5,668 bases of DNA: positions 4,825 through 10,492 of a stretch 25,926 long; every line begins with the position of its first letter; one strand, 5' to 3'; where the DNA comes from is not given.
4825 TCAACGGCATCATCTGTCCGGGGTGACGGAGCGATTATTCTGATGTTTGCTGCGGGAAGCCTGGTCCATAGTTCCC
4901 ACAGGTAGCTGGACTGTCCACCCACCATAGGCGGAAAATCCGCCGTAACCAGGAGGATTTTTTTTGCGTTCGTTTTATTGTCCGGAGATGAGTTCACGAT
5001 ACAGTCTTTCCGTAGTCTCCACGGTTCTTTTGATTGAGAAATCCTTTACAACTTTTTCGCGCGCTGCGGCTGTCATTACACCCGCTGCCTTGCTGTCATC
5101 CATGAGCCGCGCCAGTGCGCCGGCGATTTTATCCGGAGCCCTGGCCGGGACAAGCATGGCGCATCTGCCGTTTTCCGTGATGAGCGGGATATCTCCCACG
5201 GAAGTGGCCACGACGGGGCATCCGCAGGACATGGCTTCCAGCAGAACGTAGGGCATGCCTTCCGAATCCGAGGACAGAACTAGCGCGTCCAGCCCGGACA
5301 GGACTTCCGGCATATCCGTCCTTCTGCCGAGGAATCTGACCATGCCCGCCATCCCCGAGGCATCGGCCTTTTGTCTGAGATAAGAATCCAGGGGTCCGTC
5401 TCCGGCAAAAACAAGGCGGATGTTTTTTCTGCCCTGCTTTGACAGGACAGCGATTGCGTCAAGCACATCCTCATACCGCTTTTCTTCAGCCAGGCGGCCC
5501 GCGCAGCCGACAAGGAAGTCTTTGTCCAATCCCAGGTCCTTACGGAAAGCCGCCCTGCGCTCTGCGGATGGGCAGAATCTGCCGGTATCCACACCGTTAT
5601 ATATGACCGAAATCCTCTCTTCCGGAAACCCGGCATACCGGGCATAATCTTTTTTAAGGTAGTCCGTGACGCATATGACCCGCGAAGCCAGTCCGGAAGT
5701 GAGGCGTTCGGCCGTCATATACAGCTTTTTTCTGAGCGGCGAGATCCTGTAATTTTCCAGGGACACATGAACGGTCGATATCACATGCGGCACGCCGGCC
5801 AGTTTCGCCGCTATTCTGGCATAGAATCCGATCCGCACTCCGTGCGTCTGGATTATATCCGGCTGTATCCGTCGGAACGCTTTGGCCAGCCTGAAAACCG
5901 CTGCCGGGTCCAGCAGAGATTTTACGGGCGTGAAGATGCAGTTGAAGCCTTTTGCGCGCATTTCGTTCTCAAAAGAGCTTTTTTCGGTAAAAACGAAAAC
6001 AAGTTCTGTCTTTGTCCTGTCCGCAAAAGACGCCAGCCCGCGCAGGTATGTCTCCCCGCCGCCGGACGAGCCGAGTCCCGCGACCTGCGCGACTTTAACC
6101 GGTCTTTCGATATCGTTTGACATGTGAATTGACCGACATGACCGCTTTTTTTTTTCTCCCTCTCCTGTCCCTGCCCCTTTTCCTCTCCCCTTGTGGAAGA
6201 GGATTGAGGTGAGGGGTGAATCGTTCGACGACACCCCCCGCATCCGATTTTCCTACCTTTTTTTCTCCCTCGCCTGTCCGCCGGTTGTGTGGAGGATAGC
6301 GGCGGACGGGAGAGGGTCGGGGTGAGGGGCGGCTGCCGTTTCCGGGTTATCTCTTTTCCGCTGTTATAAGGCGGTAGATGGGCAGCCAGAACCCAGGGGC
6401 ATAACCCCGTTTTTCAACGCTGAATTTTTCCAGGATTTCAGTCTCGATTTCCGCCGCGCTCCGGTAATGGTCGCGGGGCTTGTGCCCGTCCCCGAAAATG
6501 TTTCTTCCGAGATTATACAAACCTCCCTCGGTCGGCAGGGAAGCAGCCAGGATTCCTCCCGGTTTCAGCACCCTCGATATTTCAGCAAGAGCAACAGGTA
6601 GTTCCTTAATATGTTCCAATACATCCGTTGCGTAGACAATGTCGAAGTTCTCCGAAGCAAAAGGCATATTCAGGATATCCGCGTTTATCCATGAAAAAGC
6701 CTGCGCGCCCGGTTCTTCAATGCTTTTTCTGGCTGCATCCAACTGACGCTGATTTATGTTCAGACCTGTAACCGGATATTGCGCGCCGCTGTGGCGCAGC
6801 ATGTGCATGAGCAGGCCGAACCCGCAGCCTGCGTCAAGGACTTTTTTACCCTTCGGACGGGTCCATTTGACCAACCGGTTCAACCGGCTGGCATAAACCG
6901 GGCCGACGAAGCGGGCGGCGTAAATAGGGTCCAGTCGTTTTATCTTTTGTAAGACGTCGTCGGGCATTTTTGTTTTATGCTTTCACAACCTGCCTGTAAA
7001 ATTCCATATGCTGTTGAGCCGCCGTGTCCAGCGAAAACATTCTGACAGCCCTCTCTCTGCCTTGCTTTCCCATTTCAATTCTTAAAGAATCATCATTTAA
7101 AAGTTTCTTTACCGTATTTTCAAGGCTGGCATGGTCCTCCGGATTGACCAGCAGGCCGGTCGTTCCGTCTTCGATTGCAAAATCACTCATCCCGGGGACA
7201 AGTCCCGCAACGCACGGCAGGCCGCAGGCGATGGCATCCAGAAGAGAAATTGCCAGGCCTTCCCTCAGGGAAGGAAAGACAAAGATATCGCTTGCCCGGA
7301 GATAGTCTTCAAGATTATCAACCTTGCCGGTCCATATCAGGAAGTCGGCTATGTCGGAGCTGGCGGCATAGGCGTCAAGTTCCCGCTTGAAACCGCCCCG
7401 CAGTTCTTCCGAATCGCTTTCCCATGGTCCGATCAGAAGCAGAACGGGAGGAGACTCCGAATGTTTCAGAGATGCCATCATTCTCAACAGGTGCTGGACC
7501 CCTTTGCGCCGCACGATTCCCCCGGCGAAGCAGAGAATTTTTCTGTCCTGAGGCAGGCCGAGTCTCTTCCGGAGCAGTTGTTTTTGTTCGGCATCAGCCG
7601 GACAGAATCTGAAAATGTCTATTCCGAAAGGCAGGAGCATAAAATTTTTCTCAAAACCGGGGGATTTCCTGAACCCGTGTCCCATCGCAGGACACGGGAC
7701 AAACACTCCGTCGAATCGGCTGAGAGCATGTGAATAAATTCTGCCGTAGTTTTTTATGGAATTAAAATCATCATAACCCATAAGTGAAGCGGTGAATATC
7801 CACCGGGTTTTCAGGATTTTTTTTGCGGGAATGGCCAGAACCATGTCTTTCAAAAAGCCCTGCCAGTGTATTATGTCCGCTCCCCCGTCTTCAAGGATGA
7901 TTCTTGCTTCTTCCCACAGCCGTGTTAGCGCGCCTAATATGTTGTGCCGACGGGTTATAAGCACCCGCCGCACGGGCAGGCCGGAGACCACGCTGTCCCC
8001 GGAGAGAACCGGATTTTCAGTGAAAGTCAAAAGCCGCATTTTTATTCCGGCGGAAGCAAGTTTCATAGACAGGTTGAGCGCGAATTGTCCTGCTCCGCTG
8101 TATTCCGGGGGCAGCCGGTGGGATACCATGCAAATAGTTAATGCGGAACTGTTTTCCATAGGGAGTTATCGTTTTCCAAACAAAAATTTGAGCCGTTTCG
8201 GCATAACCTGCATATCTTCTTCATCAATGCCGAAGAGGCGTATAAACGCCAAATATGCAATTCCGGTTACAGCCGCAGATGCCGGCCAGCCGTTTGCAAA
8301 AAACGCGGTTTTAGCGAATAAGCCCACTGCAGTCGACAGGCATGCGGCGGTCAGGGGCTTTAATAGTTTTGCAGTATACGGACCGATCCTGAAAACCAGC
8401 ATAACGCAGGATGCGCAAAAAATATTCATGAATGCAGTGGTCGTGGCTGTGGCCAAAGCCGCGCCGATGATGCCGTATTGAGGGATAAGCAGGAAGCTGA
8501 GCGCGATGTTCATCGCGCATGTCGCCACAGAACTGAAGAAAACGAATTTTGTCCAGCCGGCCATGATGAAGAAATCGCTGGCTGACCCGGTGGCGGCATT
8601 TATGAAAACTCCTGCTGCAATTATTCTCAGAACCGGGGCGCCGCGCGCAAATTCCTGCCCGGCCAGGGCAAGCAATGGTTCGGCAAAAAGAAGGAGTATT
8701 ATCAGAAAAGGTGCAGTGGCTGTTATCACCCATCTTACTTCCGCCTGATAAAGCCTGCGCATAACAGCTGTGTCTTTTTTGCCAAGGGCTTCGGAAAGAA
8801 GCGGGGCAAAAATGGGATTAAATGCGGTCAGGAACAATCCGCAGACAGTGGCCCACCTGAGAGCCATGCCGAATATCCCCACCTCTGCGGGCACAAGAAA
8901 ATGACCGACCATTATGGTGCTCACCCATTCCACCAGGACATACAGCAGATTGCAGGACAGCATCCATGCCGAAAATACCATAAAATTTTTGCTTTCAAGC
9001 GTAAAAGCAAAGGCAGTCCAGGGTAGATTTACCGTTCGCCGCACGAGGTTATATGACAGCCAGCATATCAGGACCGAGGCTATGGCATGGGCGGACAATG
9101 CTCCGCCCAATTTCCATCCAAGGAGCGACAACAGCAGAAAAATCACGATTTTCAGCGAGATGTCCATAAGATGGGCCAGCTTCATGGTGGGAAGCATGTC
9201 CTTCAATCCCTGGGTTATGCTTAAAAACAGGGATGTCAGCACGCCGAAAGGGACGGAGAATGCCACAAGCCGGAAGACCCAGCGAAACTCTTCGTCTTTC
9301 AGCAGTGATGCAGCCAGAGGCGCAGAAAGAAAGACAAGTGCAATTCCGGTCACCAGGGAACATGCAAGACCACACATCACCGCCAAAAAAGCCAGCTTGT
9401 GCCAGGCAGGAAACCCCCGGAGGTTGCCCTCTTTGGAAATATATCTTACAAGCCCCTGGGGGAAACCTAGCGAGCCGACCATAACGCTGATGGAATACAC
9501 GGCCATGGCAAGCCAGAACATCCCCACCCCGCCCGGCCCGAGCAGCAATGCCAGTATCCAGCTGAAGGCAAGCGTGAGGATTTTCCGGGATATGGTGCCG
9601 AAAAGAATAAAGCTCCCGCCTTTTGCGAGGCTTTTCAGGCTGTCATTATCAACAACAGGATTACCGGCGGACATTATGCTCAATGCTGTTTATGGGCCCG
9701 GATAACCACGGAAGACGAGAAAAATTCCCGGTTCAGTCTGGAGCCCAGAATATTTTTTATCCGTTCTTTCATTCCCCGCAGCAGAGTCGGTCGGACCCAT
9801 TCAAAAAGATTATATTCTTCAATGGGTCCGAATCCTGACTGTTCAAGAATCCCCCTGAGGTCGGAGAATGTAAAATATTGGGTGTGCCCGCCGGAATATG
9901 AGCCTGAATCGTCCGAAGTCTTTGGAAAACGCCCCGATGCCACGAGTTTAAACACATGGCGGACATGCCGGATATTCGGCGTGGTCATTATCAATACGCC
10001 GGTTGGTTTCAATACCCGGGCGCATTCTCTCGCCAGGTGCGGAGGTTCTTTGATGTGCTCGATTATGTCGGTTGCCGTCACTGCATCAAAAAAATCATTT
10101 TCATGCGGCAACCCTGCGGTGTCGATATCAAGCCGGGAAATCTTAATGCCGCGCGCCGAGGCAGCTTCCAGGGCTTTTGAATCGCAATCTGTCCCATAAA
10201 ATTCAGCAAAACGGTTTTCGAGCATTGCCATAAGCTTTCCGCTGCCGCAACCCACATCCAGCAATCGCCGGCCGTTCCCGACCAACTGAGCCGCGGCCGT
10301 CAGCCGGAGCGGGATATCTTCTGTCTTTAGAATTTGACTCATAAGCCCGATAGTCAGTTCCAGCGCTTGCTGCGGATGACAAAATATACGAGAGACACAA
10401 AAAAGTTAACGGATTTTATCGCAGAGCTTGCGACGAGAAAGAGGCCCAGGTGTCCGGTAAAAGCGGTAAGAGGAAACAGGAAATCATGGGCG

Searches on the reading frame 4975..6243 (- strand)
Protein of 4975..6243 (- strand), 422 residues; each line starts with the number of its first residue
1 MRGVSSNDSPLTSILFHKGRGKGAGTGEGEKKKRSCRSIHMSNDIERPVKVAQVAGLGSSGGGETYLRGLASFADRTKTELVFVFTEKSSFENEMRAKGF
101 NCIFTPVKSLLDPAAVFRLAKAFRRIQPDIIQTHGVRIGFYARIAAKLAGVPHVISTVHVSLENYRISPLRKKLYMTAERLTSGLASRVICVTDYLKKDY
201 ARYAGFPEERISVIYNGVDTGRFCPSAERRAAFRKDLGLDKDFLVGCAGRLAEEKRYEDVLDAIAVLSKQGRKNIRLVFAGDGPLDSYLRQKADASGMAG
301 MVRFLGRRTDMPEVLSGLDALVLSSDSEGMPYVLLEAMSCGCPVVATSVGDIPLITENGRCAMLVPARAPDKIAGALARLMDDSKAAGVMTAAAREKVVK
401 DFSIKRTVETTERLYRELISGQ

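Call 10: search_protein_families(library=pfam, proteins=[window:4975-6243:-], max_evalue=0.001)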
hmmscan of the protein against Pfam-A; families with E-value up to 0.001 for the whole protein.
window:4975-6243:- (422 aa): 7 families
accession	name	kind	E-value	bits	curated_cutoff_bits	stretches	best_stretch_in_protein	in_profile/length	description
PF00534.26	Glycos_transf_1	-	7e-34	117.3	26.4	1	232-396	4-171/172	Glycosyl transferases group 1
PF13692.12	Glyco_trans_1_4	-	1.4e-33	116.6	27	1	244-383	3-142/142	Glycosyl transferases group 1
PF13439.12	Glyco_transf_4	-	9.2e-27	94.6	28.5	1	61-222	2-170/170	Glycosyltransferase Family 4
PF13579.12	Glyco_trans_4_4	-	5.1e-21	76.1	29.7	1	61-217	1-158/158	Glycosyl transferase 4-like domain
PF13477.12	Glyco_trans_4_2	-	1.5e-08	35.4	23.4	1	72-190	18-136/139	Glycosyl transferase 4-like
PF13524.12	Glyco_trans_1_2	-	2.5e-06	27.9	25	1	310-410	39-141/144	Glycosyl transferase-like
PF20706.3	GT4-conflict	-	3.9e-06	26.5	26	1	117-403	71-377/385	Family 4 Glycosyltransferase in conflict systems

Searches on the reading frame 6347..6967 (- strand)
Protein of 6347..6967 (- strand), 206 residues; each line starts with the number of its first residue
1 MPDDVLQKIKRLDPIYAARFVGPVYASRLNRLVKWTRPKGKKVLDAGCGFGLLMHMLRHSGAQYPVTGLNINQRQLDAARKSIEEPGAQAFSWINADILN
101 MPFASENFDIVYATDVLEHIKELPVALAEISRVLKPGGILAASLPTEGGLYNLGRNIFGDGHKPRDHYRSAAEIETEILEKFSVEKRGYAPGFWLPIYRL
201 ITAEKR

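Call 10: search_protein_families(library=pfam, proteins=[window:6347-6967:-], max_evalue=0.001)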
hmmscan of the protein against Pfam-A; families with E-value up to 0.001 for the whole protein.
window:6347-6967:- (206 aa): 12 families
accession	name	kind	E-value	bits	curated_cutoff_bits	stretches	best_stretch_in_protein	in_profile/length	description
PF08241.18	Methyltransf_11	-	1e-24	87.4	21.2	1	44-141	1-94/95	Methyltransferase domain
PF13649.12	Methyltransf_25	-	2e-21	76.9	27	1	43-138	1-97/97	Methyltransferase domain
PF13847.12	Methyltransf_31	-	1.2e-19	70.8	27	1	39-146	3-113/145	Methyltransferase domain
PF08242.18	Methyltransf_12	-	3.9e-17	63.2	30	1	44-140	1-98/98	Methyltransferase domain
PF13489.12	Methyltransf_23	-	6.8e-16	58.9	27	1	21-147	5-121/164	Methyltransferase domain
PF01209.24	Ubie_methyltran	-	8.2e-13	48.7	20.1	1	39-141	47-150/233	ubiE/COQ5 methyltransferase family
PF02353.26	CMAS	-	5.3e-07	29.7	27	1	39-141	62-163/273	Mycolic acid cyclopropane synthetase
PF05175.20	MTS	-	1.5e-06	28.4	23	1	39-111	31-102/170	Methyltransferase small domain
PF07021.18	MetW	-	9.4e-06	25.8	21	1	37-166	11-130/193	Methionine biosynthesis protein MetW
PF06325.19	PrmA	-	0.00013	22.1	22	1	39-143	161-259/296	Ribosomal protein L11 methyltransferase (PrmA)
PF08003.17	Methyltransf_9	-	0.00013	21.5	23.8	1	38-140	114-215/315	Protein of unknown function (DUF1698)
PF05401.17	NodS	-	0.0005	20.4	24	1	36-138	38-140/201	Nodulation protein S (NodS)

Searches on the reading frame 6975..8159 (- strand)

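Call 10: search_protein_families(library=pfam, proteins=[window:6975-8159:-], max_evalue=0.001)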
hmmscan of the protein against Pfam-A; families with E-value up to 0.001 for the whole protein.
window:6975-8159:- (394 aa): 6 families
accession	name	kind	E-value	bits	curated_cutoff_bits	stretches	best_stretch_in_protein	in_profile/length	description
PF00534.26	Glycos_transf_1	-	3.9e-33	114.8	26.4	1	193-370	2-172/172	Glycosyl transferases group 1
PF13692.12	Glyco_trans_1_4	-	2.7e-28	99.5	27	1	207-356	2-142/142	Glycosyl transferases group 1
PF13579.12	Glyco_trans_4_4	-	8.8e-13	49.3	29.7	1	21-168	1-147/158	Glycosyl transferase 4-like domain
PF20706.3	GT4-conflict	-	1.6e-09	37.7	26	1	207-325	197-317/385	Family 4 Glycosyltransferase in conflict systems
PF13439.12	Glyco_transf_4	-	4.1e-08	33.9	28.5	1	21-182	2-168/170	Glycosyltransferase Family 4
PF13524.12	Glyco_trans_1_2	-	0.00012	22.4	25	1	298-384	59-142/144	Glycosyl transferase-like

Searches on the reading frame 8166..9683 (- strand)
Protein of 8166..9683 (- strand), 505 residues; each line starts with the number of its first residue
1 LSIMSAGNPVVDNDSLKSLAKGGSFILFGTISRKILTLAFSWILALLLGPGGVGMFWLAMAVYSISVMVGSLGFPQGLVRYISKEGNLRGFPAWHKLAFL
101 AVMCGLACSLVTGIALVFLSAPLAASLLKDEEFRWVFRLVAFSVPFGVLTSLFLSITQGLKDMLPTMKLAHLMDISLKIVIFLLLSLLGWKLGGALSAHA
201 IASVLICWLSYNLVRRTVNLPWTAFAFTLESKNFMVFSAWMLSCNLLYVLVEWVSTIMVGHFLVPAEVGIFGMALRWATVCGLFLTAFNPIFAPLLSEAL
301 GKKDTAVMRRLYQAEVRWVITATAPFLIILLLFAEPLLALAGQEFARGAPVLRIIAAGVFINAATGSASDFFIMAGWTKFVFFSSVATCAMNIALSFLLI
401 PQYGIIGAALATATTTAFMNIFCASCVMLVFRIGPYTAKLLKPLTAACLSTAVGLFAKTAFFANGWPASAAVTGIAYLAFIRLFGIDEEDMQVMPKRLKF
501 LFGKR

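Call 10: search_protein_families(library=pfam, proteins=[window:8166-9683:-], max_evalue=0.001)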
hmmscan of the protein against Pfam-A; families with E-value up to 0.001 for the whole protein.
window:8166-9683:- (505 aa): 3 families
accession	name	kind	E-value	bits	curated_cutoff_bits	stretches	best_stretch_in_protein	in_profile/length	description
PF01943.22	Polysacc_synt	-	3.6e-19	69.7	28.2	1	19-297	1-271/274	Polysaccharide biosynthesis protein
PF13440.11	Polysacc_synt_3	-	1.9e-13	50.8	23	1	43-340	1-282/293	Polysaccharide biosynthesis protein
PF01554.23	MatE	-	5.2e-12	46.2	24.9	1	245-398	6-161/161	MatE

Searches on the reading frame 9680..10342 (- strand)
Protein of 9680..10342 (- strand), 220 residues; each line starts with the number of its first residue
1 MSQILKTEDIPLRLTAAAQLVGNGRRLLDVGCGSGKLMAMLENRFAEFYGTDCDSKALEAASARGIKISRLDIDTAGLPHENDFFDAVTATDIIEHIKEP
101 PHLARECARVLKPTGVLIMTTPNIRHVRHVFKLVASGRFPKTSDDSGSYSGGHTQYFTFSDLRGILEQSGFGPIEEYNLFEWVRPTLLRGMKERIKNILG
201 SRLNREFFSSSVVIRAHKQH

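Call 10: search_protein_families(library=pfam, proteins=[window:9680-10342:-], max_evalue=0.001)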
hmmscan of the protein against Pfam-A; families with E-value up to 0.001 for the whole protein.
window:9680-10342:- (220 aa): 10 families
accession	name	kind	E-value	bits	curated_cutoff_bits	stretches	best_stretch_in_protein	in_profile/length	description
PF08241.18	Methyltransf_11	-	1.2e-19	71.2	21.2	1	28-119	1-95/95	Methyltransferase domain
PF13489.12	Methyltransf_23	-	2.4e-19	70.1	27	1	22-172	21-160/164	Methyltransferase domain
PF07021.18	MetW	-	7.4e-19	68.6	21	1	17-161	7-150/193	Methionine biosynthesis protein MetW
PF13649.12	Methyltransf_25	-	9.3e-16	58.7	27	1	28-115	2-97/97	Methyltransferase domain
PF08242.18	Methyltransf_12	-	1.7e-15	57.9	30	1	28-117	1-98/98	Methyltransferase domain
PF13847.12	Methyltransf_31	-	4.8e-13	49.4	27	1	24-131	4-126/145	Methyltransferase domain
PF01209.24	Ubie_methyltran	-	9.4e-06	25.6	20.1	1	19-135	43-170/233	ubiE/COQ5 methyltransferase family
PF02353.26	CMAS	-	6.8e-05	22.8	27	1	21-131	60-176/273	Mycolic acid cyclopropane synthetase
PF06325.19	PrmA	-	8.6e-05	22.6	22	1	14-119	152-258/296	Ribosomal protein L11 methyltransferase (PrmA)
PF05219.18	DREV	-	0.00023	20.8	26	1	24-120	95-187/265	DREV methyltransferase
